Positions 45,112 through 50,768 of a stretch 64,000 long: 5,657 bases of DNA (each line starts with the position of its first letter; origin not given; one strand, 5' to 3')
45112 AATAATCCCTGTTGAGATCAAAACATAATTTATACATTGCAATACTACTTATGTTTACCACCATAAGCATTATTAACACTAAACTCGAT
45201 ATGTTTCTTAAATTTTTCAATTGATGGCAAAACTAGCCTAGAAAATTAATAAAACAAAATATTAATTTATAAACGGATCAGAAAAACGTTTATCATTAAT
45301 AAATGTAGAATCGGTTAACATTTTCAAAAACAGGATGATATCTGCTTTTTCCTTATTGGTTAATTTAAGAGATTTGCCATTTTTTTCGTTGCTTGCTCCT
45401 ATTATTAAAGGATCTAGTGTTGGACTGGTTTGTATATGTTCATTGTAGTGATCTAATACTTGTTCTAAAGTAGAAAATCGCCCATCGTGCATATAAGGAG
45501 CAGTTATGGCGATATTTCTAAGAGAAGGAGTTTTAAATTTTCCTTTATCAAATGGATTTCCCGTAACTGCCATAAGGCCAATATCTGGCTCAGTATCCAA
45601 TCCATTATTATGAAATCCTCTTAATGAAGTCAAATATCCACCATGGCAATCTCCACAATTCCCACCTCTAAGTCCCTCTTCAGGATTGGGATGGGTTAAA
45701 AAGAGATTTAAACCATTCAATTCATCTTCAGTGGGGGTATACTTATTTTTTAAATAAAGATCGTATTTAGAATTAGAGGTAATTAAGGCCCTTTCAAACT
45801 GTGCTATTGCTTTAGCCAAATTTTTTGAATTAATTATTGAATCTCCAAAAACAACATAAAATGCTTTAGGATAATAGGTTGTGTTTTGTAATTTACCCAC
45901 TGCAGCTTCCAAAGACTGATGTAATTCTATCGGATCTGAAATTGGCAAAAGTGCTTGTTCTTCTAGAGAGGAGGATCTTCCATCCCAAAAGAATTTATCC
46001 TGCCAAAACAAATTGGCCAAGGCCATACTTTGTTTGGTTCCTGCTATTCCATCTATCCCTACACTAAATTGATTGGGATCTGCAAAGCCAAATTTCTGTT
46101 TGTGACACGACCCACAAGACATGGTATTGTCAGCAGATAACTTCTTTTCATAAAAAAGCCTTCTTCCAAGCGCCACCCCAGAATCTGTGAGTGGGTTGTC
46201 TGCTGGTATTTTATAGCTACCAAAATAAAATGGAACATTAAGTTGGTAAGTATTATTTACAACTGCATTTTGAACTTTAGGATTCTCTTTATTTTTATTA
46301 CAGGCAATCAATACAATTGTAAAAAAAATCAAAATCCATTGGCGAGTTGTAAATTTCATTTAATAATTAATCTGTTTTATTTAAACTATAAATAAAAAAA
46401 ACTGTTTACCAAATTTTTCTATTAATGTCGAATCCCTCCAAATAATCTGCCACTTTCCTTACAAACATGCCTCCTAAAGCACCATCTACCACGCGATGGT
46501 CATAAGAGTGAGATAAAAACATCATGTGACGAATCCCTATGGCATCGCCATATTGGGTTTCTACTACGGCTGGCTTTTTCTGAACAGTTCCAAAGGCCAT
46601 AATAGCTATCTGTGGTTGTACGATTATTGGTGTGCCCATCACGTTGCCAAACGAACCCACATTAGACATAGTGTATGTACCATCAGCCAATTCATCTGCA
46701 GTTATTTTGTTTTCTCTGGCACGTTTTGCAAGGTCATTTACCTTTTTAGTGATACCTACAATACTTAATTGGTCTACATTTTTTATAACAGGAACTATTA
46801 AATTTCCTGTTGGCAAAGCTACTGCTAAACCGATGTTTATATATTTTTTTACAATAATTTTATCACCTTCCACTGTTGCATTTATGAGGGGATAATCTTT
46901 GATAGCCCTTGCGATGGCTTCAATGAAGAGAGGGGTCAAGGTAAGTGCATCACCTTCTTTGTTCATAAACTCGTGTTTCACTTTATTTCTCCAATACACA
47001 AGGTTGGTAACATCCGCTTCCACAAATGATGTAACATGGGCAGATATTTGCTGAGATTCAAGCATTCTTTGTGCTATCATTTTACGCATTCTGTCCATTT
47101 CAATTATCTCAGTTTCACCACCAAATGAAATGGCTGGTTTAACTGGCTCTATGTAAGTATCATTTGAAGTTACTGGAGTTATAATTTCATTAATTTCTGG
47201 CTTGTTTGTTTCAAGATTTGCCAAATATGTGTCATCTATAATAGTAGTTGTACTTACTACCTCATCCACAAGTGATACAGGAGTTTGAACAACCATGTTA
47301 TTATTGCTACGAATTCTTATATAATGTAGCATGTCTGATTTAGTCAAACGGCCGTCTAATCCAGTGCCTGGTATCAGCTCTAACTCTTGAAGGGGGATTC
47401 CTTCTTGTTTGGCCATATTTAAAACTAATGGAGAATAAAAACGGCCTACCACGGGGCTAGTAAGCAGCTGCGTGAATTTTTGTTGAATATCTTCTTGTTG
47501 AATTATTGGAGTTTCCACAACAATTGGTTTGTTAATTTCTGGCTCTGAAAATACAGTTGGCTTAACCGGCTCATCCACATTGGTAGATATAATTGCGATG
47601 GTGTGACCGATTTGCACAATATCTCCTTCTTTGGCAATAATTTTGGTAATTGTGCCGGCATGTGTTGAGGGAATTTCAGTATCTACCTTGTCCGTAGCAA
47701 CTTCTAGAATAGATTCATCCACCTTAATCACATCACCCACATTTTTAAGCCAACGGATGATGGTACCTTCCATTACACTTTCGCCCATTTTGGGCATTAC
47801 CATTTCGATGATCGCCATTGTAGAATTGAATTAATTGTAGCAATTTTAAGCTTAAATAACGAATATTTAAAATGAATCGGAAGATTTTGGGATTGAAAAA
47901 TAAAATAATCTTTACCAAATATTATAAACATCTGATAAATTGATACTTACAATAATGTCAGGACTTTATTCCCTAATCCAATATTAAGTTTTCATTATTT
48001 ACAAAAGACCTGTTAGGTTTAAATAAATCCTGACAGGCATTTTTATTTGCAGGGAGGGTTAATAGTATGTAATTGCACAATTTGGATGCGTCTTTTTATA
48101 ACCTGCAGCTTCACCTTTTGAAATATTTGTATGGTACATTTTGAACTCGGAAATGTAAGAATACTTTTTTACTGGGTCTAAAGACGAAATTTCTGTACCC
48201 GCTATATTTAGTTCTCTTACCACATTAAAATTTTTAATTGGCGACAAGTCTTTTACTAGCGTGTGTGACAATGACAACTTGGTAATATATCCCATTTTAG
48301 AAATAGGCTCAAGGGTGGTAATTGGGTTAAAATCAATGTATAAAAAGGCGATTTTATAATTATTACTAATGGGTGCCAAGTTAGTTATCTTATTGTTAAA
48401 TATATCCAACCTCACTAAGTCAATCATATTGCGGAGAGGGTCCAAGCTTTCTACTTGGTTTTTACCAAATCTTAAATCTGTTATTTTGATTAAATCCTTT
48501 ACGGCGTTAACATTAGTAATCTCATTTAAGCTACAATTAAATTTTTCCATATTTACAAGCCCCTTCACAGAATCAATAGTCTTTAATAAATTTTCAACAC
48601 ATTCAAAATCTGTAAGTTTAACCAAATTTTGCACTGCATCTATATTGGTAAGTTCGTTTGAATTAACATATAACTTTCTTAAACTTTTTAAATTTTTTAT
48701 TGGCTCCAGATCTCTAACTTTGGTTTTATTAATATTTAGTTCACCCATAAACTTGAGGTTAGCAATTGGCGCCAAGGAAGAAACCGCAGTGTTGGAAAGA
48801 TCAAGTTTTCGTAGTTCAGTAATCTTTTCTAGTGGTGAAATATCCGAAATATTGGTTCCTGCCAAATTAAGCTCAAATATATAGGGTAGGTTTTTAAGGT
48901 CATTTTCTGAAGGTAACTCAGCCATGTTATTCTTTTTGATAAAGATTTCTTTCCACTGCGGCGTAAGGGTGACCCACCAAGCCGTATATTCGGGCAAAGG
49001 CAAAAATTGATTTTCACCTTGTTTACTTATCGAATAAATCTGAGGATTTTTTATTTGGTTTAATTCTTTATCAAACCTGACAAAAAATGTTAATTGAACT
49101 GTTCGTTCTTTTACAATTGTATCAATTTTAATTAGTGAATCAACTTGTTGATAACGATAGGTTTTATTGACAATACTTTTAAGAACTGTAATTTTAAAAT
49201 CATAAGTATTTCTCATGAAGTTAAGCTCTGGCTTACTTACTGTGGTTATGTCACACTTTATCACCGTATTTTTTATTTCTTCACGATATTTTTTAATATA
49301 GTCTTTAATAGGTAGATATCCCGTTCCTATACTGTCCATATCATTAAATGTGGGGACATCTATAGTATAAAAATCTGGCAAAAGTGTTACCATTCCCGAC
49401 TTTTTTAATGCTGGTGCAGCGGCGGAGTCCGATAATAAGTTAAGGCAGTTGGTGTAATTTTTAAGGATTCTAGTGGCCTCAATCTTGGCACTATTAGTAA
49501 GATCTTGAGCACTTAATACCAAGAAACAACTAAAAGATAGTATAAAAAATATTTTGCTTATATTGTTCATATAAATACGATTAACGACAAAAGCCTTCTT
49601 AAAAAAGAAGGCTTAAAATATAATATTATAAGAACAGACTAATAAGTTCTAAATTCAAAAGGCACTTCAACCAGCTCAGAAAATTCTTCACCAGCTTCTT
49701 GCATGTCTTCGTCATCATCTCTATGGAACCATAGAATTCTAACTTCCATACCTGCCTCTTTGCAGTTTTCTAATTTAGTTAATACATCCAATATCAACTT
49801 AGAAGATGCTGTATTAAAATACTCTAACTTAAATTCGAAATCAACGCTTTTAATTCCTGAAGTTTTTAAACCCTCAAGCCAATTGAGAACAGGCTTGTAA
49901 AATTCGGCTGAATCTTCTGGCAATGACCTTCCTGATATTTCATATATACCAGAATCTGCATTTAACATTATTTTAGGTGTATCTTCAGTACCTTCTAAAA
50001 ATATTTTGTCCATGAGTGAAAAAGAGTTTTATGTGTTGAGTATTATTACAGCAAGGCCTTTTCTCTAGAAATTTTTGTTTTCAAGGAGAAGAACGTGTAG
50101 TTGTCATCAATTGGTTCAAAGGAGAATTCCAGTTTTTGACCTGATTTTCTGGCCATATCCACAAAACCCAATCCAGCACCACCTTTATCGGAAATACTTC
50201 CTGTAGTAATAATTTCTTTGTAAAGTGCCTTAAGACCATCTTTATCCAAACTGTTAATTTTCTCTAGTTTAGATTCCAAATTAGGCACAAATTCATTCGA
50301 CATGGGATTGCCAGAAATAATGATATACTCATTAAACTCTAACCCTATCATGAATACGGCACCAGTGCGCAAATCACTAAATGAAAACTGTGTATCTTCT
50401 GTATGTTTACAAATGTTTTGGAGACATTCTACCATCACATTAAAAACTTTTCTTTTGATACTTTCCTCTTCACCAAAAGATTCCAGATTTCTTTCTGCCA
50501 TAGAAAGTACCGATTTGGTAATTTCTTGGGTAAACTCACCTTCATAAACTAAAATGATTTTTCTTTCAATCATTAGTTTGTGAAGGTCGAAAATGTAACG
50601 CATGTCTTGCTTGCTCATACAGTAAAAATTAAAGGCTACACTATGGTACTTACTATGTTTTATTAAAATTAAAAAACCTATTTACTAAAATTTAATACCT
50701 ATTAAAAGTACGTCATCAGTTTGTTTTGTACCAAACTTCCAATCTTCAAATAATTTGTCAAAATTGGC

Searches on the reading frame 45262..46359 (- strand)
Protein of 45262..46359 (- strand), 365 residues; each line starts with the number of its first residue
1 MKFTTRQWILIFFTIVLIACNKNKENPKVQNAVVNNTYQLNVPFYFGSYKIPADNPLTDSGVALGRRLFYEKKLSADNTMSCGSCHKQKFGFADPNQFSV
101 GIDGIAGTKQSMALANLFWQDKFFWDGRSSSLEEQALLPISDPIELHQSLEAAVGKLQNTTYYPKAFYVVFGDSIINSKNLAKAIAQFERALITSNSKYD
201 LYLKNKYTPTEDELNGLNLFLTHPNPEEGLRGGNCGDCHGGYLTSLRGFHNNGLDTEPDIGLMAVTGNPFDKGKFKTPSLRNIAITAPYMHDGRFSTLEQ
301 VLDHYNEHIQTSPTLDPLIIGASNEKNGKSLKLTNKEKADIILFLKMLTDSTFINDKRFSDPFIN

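Call 21: search_protein_families(library=pfam, proteins=[window:45262-46359:-], max_evalue=0.001)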
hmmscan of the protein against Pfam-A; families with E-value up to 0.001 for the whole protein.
window:45262-46359:- (365 aa): 3 families
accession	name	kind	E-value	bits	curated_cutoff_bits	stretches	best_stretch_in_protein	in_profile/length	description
PF03150.19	CCP_MauG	-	6e-53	179.9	25.6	1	61-206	3-147/149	Di-haem cytochrome c peroxidase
PF09086.16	DUF1924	-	0.00012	22.8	22.5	0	62-89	8-36/96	Domain of unknown function (DUF1924)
PF14522.11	Cytochrome_C7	-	0.0009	19.5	24.8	0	78-92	12-54/67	Cytochrome c7 and related cytochrome c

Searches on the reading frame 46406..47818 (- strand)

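Call 21: search_protein_families(library=pfam, proteins=[window:46406-47818:-], max_evalue=0.001)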
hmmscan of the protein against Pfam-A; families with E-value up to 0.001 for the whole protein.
window:46406-47818:- (470 aa): 3 families
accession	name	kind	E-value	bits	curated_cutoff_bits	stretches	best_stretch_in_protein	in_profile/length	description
PF00198.28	2-oxoacid_dh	-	3.5e-76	256.1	23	1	235-462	3-226/232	2-oxoacid dehydrogenases acyltransferase (catalytic domain)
PF00364.28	Biotin_lipoyl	-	2.7e-19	69.2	22.1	1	5-77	2-73/73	Biotin-requiring enzyme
PF02817.22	E3_binding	-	2.9e-09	37.4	23.7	1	127-164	2-36/36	e3 binding domain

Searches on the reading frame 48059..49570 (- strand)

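Call 40: search_protein_families(library=pfam, proteins=[window:48059-49570:-], max_evalue=0.001)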
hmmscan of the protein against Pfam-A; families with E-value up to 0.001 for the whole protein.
window:48059-49570:- (503 aa): 4 families
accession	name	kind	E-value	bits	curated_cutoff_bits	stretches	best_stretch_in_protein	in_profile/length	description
PF12799.13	LRR_4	-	1.5e-25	89.1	27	4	233-270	5-43/44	Leucine Rich repeats (2 copies)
PF23952.1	LRR_EndoS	-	4.8e-08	33.7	27.9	0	273-393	23-116/116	Endo-beta-N-acetylglucosaminidase EndoS LRR domain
PF23598.1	LRR_14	-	5.6e-08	32.4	40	1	239-385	35-172/353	Leucine-rich repeat region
PF13855.12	LRR_8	-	1.9e-07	31.2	27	0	279-321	9-53/61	Leucine rich repeat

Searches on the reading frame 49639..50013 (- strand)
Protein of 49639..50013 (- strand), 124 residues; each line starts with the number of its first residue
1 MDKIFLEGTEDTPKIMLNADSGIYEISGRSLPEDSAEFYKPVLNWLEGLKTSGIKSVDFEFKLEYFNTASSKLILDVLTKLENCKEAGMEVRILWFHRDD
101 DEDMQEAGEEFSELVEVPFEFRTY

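Call 40: search_protein_families(library=pfam, proteins=[window:49639-50013:-], max_evalue=0.001)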
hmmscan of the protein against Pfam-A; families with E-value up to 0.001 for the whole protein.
window:49639-50013:- (124 aa): 1 family
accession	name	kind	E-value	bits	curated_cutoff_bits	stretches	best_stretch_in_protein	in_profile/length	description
PF09345.15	SiaC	-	3.5e-39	133.6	24.5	1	7-123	2-119/120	SiaC family regulatory phosphoprotein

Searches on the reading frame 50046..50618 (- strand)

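Call 40: search_protein_families(library=pfam, proteins=[window:50046-50618:-], max_evalue=0.001)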
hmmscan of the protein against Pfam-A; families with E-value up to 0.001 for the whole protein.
window:50046-50618:- (190 aa): 1 family
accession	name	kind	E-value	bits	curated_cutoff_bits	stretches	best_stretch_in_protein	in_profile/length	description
PF19788.4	DUF6272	-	5.1e-42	143.1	26.6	1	45-177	2-134/134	Family of unknown function (DUF6272)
